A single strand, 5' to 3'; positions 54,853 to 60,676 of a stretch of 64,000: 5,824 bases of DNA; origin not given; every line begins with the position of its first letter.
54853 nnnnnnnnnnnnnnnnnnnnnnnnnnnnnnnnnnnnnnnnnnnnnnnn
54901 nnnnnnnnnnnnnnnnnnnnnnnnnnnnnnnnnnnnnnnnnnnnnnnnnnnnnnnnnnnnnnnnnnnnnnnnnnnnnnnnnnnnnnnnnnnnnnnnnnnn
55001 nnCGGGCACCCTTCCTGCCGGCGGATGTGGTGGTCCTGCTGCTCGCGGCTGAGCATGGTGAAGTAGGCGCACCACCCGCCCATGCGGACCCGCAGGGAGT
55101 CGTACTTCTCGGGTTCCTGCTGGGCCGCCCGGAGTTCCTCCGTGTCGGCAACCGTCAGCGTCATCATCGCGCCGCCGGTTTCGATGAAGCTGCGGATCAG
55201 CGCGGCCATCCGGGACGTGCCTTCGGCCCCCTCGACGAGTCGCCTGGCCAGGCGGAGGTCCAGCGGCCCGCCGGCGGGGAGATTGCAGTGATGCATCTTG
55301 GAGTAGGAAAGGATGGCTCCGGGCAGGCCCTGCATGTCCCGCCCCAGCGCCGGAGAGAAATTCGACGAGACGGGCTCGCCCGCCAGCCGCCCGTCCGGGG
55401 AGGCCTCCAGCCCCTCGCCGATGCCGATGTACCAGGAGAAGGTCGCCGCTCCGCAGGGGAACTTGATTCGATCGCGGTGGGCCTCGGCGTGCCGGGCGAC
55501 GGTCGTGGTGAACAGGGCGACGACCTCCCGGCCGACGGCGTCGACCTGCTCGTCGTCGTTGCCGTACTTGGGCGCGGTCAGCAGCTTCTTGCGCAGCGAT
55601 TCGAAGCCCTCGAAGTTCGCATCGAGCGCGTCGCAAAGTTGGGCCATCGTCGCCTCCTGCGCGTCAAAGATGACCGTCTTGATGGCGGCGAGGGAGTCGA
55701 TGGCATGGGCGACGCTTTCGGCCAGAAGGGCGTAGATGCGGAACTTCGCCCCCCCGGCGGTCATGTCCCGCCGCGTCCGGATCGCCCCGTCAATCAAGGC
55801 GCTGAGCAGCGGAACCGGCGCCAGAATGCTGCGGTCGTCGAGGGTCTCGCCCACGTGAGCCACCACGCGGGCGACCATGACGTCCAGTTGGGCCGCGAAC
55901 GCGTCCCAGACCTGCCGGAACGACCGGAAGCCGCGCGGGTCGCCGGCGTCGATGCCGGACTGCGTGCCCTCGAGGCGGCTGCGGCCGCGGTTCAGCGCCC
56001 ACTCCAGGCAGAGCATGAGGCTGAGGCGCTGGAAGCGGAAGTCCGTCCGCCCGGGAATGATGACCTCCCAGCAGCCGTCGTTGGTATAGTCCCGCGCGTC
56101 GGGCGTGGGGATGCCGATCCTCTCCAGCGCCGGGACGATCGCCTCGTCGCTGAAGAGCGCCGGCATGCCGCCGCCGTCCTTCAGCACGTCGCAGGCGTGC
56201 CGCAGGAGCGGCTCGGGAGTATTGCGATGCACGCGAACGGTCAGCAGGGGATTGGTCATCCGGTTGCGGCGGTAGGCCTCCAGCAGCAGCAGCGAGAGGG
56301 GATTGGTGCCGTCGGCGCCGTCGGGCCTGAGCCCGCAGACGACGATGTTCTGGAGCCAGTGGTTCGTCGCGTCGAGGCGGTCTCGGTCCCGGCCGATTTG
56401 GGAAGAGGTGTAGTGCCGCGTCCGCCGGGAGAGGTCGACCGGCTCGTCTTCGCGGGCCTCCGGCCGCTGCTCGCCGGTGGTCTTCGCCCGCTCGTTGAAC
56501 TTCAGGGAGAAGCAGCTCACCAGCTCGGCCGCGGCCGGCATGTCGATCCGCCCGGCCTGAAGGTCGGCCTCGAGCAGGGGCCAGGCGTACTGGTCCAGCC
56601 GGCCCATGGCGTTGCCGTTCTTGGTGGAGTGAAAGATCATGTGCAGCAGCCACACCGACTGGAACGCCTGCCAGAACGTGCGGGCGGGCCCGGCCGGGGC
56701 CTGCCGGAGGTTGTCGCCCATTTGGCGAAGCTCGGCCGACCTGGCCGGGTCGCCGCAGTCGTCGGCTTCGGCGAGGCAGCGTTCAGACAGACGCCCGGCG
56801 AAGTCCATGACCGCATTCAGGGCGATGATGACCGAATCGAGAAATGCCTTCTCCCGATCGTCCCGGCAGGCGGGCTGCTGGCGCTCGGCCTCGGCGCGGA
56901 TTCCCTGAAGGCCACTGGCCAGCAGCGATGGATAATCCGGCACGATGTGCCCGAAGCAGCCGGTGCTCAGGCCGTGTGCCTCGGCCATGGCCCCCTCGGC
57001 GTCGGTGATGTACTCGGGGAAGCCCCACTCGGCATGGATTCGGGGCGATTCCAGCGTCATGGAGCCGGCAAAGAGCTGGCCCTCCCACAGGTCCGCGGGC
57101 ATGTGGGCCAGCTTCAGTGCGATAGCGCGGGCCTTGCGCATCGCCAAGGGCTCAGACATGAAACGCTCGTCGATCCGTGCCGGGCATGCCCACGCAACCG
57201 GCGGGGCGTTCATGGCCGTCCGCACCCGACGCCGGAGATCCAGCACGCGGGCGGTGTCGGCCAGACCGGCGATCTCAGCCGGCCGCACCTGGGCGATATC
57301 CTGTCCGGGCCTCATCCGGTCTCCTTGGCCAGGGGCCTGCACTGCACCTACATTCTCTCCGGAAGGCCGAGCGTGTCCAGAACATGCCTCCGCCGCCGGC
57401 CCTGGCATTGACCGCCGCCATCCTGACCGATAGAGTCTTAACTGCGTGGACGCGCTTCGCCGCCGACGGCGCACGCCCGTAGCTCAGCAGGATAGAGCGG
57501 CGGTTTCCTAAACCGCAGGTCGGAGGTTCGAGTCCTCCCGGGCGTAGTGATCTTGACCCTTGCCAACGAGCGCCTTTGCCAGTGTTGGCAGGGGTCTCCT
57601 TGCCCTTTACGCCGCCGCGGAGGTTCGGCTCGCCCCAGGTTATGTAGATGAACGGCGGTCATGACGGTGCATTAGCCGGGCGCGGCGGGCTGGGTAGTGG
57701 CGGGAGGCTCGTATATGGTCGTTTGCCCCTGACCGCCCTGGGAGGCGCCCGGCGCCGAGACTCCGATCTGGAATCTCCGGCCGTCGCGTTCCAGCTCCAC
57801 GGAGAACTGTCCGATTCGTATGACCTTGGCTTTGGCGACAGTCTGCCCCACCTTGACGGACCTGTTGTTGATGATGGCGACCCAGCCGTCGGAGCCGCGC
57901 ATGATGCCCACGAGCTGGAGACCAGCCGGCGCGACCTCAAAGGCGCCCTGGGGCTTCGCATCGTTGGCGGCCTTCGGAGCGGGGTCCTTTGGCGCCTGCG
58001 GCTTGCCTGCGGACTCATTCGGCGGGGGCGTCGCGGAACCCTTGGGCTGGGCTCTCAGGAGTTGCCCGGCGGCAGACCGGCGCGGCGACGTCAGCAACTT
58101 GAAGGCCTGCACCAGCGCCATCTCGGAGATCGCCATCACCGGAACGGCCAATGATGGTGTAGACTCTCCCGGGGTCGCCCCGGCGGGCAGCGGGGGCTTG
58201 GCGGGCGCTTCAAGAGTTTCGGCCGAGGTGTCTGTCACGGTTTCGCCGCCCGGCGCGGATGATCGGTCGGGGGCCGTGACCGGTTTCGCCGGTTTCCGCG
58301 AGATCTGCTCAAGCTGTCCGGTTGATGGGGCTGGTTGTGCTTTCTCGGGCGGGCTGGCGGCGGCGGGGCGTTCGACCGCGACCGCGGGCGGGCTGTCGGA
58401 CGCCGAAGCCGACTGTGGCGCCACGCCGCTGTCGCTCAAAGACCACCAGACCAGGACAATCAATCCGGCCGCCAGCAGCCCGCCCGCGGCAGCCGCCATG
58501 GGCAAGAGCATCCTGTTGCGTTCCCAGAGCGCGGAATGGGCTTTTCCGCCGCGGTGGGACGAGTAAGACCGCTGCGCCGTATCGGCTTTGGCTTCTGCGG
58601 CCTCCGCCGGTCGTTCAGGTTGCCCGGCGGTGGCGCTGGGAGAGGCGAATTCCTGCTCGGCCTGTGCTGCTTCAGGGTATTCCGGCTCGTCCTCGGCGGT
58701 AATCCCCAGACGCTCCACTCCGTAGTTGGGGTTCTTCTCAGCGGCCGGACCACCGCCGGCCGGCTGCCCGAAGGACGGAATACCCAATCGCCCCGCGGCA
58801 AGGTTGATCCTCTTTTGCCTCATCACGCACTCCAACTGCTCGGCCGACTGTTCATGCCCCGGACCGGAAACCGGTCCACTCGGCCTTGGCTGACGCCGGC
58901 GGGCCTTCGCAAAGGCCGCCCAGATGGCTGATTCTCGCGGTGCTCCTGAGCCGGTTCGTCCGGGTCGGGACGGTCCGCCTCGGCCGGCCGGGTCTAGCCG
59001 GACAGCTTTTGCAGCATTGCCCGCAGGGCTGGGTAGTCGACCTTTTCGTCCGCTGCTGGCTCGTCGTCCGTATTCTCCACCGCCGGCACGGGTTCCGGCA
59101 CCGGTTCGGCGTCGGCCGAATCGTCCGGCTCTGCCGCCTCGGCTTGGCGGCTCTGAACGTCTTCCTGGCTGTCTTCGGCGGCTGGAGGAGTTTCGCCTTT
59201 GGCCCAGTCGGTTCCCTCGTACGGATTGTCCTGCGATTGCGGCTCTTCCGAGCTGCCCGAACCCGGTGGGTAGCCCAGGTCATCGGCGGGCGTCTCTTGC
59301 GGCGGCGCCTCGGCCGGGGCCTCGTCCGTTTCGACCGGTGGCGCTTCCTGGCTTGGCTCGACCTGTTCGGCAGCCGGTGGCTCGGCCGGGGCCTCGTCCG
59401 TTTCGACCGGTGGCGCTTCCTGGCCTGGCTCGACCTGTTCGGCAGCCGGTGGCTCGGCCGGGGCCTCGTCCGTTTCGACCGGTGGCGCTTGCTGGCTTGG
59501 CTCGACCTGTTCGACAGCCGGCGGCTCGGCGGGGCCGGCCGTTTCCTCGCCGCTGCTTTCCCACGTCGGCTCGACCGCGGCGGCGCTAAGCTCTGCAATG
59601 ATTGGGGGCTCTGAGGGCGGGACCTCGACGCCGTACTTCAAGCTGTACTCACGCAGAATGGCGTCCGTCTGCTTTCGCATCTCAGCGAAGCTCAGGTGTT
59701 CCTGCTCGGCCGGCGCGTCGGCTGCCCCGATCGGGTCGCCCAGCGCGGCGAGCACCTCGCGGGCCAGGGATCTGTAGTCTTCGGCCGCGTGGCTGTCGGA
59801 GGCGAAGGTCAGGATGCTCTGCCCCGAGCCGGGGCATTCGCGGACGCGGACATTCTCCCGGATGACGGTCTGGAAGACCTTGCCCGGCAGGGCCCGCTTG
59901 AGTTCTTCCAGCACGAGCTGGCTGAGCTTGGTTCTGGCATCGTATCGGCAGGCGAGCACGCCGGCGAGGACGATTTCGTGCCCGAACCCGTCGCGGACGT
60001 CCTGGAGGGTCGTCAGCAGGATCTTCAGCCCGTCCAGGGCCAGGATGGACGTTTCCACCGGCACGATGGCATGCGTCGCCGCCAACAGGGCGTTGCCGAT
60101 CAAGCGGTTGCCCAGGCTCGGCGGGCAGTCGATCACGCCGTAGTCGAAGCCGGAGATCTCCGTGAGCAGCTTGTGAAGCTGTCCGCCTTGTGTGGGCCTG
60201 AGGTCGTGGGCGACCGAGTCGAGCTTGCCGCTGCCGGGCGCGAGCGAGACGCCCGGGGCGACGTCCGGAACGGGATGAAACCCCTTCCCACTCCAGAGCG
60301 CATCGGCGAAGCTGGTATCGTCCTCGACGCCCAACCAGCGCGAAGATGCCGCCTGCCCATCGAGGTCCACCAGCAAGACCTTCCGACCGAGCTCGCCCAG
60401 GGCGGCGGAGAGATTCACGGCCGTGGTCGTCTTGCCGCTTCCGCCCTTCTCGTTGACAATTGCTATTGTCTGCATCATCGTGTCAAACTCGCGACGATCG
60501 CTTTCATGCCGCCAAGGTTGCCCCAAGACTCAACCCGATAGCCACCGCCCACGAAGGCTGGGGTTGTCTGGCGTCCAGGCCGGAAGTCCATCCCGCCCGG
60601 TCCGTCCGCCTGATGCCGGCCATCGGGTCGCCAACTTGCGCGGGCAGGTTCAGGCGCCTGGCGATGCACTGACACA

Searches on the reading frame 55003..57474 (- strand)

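Call 18: search_protein_families(library=pfam, proteins=[window:55003-57474:-], max_evalue=0.001)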
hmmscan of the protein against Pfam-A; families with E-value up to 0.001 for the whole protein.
window:55003-57474:- (824 aa): 2 families
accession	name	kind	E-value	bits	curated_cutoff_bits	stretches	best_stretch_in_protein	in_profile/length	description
PF02901.20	PFL-like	-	4.2e-128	429.2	24.3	1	171-676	154-637/647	Pyruvate formate lyase-like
PF01228.26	Gly_radical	-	6e-13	49.7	22.2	1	703-806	2-106/106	Glycine radical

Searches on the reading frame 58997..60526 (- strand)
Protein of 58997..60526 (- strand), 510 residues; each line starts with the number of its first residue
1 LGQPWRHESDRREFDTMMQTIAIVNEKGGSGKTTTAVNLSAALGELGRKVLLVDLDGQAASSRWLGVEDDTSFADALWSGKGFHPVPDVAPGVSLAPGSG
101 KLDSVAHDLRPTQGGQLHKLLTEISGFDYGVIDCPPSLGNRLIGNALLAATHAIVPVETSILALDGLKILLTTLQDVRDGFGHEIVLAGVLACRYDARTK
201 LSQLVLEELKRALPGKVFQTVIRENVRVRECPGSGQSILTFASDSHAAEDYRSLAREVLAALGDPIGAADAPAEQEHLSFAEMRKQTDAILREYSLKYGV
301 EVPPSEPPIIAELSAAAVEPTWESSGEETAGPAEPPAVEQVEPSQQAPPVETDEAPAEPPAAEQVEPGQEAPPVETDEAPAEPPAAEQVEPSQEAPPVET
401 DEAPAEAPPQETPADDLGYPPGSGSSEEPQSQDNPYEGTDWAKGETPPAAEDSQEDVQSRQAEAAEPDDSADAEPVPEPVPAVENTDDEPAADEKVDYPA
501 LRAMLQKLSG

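Call 18: search_protein_families(library=pfam, proteins=[window:58997-60526:-], max_evalue=0.001)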
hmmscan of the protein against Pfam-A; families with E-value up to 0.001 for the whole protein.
window:58997-60526:- (510 aa): 6 families
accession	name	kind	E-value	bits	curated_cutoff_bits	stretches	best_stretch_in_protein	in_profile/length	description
PF13614.12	AAA_31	-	2.1e-31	109.7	27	1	18-180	1-170/177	AAA domain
PF01656.29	CbiA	-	5.9e-22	78.4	25.4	1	21-237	1-124/125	CobQ/CobB/MinD/ParA nucleotide binding domain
PF00142.24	Fer4_NifH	-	1.1e-09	38.6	25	1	24-65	5-46/271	4Fe-4S iron sulfur cluster binding proteins, NifH/frxC family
PF09140.17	MipZ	-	2.5e-09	37.3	20.7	1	20-167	2-139/262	ATPase MipZ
PF10609.15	ParA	-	1.3e-08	35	27.1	1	18-145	3-130/246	NUBPL iron-transfer P-loop NTPase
PF06564.18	CBP_BcsQ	-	1.9e-07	31.3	21.3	1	18-256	1-231/234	Cellulose biosynthesis protein BcsQ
